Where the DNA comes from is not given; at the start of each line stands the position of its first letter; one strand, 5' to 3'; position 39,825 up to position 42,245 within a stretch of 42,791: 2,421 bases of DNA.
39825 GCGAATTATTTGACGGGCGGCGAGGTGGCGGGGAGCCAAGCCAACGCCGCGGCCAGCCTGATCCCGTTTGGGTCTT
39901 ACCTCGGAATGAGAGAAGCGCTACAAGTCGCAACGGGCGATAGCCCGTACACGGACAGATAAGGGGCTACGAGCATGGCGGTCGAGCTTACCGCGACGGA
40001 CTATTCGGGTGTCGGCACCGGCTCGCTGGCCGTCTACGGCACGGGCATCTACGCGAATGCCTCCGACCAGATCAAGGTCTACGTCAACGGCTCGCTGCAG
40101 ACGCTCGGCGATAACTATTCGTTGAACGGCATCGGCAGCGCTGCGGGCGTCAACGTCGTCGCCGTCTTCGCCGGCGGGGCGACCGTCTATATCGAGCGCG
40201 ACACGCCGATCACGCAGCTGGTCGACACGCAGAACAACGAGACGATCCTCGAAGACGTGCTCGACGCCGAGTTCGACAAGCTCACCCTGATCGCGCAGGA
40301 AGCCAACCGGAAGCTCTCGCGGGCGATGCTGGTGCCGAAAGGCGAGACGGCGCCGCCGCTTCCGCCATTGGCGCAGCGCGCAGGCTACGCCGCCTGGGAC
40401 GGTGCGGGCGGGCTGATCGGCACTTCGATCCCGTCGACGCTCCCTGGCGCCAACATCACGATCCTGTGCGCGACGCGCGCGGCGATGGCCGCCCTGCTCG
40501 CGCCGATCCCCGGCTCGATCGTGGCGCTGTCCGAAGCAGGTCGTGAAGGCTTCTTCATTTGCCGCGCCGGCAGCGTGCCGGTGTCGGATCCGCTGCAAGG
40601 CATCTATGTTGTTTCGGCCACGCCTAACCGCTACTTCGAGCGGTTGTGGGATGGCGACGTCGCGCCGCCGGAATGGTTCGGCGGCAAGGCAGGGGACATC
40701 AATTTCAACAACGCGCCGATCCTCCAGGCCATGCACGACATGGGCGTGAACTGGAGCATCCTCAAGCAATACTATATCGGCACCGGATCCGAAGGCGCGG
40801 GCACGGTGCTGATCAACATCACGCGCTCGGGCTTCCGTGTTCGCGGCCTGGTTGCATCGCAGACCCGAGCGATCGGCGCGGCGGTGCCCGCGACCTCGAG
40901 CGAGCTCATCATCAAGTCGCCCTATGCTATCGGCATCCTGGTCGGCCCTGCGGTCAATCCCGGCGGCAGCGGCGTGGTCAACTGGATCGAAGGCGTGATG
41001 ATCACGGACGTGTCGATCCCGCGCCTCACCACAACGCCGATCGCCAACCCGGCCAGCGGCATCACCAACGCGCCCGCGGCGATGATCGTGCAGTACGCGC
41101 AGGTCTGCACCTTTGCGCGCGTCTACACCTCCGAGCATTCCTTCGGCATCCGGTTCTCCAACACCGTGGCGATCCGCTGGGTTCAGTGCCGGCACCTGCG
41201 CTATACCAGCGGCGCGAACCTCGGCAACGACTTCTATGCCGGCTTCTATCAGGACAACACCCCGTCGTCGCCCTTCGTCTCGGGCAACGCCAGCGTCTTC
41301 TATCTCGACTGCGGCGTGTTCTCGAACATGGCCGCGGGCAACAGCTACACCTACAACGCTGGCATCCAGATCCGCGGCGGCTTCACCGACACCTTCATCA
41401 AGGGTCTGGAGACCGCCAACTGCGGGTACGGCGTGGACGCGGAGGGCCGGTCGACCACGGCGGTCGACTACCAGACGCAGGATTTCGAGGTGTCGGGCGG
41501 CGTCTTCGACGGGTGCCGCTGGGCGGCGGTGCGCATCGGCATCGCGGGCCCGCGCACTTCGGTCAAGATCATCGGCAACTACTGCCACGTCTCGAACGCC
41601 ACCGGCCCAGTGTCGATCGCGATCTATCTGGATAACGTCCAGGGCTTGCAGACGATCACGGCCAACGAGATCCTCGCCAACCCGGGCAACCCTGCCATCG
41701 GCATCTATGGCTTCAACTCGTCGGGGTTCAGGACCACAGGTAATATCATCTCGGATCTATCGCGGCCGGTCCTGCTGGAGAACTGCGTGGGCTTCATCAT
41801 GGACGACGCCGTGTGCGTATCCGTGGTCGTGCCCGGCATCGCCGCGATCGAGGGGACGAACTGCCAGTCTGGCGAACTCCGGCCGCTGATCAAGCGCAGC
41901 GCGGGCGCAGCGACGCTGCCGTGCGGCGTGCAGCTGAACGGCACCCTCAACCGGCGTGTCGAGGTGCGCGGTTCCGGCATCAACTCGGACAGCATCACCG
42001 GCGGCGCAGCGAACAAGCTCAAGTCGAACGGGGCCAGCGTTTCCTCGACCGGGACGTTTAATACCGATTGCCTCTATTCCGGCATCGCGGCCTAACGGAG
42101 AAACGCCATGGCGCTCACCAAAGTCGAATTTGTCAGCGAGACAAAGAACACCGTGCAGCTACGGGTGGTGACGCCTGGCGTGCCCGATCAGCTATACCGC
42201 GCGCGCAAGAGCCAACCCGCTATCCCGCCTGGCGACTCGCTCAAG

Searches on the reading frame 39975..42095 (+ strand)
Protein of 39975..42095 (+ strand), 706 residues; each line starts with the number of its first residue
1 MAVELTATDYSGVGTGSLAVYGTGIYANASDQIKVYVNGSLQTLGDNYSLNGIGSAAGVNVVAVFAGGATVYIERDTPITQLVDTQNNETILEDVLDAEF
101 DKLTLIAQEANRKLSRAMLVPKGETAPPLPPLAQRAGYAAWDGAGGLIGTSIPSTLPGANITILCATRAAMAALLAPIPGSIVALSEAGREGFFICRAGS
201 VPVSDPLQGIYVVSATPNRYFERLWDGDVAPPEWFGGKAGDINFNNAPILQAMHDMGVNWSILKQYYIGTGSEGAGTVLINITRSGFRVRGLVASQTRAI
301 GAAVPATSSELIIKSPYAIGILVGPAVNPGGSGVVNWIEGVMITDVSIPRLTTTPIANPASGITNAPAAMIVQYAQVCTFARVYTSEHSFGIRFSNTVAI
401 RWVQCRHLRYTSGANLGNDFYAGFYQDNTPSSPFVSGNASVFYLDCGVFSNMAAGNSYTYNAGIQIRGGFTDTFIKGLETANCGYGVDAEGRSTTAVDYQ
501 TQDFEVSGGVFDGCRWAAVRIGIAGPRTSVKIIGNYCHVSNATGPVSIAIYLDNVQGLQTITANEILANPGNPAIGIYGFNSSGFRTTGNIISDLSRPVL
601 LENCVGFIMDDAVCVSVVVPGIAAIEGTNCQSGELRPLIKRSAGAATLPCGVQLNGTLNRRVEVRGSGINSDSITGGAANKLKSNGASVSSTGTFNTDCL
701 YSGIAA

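Call 22: search_protein_families(library=phrogs, proteins=[window:39975-42095:+], max_evalue=0.001)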
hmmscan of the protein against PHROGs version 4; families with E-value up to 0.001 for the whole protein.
window:39975-42095:+ (706 aa): 9 families
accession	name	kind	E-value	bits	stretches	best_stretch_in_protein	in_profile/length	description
phrog_1640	-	tail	1.1e-11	45.6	1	33-117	33-124/765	tail protein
phrog_30017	-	unknown function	3.1e-09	36.3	1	35-122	38-128/1025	-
phrog_28871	-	unknown function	1.7e-07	30.4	1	29-114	29-114/946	-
phrog_13893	-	tail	4.3e-07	29.6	1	6-121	8-128/648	tail protein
phrog_6518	-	tail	4.9e-07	29.2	1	35-121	34-122/793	tail fiber protein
phrog_32960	-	unknown function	1.2e-06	28.1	1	4-117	6-124/762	-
phrog_17220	-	unknown function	9.8e-06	25.1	1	4-110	6-117/868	-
phrog_8649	-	unknown function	1.7e-05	24.6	1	37-118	42-125/743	-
phrog_38237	-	unknown function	7.7e-05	22.1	1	4-119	6-126/697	-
